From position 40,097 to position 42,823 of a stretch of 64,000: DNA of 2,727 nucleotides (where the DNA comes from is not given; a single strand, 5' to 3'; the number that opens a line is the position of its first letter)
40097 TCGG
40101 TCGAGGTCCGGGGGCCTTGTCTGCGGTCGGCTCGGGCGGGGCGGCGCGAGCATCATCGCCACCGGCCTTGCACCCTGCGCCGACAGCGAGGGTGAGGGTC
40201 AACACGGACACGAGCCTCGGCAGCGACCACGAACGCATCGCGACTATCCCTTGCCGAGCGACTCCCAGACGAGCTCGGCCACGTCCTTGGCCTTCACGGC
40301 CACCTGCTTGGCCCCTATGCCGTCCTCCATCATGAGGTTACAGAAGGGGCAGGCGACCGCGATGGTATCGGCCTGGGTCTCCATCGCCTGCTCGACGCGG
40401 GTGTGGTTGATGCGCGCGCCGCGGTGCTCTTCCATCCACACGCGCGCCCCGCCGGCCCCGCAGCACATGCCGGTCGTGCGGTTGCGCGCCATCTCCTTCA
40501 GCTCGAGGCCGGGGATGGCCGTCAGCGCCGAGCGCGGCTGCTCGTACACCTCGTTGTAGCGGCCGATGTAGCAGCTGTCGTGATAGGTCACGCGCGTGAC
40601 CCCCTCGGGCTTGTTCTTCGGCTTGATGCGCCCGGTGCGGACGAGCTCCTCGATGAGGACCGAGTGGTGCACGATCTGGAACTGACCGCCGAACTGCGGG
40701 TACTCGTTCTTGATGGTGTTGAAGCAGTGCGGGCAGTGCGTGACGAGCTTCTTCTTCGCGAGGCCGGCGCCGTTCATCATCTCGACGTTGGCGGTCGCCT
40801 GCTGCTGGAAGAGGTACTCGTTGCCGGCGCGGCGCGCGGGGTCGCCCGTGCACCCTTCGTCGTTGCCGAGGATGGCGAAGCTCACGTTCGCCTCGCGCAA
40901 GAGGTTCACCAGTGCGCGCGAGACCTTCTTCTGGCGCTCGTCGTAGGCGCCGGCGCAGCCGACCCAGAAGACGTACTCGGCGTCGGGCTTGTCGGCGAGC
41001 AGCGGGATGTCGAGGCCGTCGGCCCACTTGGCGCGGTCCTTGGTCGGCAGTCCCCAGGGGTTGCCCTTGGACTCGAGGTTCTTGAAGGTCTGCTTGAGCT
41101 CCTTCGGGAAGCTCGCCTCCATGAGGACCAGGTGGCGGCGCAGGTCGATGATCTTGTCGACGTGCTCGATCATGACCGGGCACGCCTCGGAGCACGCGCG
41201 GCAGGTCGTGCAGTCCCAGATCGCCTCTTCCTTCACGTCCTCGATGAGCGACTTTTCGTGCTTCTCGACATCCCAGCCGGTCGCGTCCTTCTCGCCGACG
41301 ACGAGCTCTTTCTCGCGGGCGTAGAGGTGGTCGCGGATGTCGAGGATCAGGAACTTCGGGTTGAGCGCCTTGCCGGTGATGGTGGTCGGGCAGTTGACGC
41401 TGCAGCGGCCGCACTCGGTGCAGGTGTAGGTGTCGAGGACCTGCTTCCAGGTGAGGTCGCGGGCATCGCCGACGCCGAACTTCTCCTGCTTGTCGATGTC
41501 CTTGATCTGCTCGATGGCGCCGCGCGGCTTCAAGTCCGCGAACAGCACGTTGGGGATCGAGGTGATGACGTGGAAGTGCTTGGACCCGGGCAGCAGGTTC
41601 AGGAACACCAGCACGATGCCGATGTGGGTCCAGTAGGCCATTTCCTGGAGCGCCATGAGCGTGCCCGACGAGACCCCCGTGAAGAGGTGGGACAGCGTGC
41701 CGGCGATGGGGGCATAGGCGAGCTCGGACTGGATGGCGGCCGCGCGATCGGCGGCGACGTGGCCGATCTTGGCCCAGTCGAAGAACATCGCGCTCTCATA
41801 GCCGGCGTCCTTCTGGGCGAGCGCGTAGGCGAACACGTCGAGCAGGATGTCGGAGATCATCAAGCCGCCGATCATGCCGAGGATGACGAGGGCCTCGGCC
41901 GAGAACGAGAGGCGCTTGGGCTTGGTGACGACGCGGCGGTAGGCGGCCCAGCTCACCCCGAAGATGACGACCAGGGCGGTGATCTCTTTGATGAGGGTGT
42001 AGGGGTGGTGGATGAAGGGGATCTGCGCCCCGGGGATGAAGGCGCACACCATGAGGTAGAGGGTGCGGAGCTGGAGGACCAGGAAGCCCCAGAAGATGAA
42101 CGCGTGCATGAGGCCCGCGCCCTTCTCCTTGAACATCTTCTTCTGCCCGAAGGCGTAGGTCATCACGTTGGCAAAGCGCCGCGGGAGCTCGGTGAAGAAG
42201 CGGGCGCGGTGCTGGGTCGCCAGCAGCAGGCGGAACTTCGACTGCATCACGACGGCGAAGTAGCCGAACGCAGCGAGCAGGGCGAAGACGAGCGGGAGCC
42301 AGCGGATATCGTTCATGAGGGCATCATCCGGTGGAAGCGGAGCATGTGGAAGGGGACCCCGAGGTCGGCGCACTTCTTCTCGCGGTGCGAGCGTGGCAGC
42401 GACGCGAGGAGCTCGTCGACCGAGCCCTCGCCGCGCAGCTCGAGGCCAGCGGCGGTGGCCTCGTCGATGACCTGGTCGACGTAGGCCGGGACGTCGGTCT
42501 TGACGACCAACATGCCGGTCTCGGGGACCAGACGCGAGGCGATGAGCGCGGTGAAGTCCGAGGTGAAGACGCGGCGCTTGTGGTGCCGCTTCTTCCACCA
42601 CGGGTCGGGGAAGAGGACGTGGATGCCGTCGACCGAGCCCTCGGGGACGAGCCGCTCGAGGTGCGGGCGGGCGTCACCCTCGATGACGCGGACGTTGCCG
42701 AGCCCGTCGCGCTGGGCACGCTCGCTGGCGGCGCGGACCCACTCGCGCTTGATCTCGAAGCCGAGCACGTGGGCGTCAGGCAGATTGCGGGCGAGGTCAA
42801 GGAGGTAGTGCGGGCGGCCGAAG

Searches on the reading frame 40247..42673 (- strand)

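Call 87: search_protein_families(library=pfam, proteins=[window:40247-42673:-], max_evalue=0.00001)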
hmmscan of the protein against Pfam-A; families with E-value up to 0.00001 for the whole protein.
window:40247-42673:- (809 aa): 6 families
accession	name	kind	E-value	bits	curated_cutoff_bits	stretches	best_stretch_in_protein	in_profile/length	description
PF02754.22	CCG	-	1.5e-32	112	20.6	2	695-782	1-84/85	Cysteine-rich domain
PF13237.11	Fer4_10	-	1.2e-09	38.4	25.5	1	412-499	3-53/53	4Fe-4S dicluster domain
PF13183.11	Fer4_8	-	3.6e-09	37.5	27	1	416-501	3-67/68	4Fe-4S dicluster domain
PF13187.11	Fer4_9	-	7.6e-08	32.7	27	1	418-500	2-49/52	4Fe-4S dicluster domain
PF13534.11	Fer4_17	-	3.8e-07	31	22.2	0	413-432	41-60/61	4Fe-4S dicluster domain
PF12797.12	Fer4_2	-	2.9e-06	27.3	24.5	0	409-430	1-22/22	4Fe-4S binding domain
